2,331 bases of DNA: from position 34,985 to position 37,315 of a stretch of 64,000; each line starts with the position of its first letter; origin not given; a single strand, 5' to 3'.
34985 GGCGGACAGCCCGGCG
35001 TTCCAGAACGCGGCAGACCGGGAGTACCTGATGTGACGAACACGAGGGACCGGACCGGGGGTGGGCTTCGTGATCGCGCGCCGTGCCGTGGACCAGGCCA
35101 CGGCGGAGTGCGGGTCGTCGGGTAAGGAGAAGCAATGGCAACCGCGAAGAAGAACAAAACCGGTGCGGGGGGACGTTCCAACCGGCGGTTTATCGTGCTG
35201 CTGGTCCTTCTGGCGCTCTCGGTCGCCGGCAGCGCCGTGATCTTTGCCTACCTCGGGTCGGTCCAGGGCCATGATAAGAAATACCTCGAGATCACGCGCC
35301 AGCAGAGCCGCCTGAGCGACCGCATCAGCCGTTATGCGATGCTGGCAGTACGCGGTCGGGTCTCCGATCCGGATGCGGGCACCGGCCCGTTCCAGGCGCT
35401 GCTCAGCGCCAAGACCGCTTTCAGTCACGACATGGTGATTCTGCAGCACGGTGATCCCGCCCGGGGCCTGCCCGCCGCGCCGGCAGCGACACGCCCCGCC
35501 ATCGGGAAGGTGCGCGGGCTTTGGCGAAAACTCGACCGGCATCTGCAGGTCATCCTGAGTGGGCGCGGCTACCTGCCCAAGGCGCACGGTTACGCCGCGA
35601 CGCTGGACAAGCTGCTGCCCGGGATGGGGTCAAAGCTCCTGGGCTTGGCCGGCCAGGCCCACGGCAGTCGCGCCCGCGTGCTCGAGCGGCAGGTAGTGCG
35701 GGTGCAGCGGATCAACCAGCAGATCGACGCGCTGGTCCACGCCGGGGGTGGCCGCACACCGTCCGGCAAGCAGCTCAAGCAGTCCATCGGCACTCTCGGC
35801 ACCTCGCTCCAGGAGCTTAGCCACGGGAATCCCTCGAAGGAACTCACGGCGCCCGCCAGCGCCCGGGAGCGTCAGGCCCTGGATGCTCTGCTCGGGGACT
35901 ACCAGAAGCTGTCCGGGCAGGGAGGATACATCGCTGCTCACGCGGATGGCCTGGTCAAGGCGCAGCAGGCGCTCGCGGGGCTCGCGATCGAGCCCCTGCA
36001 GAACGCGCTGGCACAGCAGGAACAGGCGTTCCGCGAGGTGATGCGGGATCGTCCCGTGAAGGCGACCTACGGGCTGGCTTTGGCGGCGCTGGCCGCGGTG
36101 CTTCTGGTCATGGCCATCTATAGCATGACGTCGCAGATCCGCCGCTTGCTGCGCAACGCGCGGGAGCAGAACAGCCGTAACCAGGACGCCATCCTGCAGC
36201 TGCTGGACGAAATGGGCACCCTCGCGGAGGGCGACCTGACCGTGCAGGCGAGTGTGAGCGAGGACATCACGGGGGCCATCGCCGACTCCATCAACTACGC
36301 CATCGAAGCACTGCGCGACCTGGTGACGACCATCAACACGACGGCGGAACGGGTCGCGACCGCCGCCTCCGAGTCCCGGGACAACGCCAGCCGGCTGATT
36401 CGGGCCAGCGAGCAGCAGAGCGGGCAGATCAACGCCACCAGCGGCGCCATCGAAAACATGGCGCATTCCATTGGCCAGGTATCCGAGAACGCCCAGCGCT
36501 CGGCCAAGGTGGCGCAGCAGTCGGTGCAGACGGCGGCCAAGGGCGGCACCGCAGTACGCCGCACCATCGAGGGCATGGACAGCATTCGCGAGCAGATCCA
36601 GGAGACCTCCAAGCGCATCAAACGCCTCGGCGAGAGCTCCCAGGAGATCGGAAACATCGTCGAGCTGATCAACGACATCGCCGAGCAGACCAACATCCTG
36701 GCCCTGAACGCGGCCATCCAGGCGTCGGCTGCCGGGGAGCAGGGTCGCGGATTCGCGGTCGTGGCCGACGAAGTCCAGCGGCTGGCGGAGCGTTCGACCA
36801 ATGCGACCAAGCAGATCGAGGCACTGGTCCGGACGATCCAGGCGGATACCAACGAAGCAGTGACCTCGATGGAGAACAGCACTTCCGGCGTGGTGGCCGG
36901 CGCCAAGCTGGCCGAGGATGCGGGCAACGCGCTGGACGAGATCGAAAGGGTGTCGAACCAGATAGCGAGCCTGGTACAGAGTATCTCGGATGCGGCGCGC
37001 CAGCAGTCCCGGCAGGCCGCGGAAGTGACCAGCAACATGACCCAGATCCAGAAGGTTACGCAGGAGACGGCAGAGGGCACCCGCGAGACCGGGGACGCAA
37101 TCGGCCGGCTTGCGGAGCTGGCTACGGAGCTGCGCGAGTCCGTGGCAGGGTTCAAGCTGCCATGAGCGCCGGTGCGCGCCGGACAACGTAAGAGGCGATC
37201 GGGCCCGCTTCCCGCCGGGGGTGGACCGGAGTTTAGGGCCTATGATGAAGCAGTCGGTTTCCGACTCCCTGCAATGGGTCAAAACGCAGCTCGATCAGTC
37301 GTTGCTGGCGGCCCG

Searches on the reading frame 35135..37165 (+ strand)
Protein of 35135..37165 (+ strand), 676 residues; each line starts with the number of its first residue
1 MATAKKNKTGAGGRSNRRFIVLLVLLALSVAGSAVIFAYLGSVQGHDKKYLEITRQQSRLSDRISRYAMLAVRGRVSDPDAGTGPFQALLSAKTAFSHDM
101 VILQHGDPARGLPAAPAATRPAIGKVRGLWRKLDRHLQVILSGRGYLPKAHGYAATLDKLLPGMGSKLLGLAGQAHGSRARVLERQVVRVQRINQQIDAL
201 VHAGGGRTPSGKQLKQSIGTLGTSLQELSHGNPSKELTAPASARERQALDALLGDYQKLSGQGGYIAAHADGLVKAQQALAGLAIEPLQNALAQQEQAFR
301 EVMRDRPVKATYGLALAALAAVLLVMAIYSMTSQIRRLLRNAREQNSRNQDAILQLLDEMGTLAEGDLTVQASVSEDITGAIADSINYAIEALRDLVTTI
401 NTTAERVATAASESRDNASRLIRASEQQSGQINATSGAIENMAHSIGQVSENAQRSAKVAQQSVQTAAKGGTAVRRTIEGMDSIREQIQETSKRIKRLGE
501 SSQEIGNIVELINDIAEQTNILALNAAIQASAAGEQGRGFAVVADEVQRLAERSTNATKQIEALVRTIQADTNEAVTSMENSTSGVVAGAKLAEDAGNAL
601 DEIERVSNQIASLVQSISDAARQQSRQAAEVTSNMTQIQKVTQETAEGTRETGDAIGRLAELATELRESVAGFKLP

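Call 68: search_protein_families(library=pfam, proteins=[window:35135-37165:+], max_evalue=0.00001)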
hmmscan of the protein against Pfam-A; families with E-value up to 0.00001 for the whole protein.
window:35135-37165:+ (676 aa): 2 families
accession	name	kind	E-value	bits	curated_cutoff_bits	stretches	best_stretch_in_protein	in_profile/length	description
PF00015.26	MCPsignal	-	1.6e-44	152.2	34.6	1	458-642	2-172/172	Methyl-accepting chemotaxis protein (MCP) signalling domain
PF13675.11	PilJ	-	4.9e-09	36.7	26.6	0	44-143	6-101/114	Type IV pili methyl-accepting chemotaxis transducer N-term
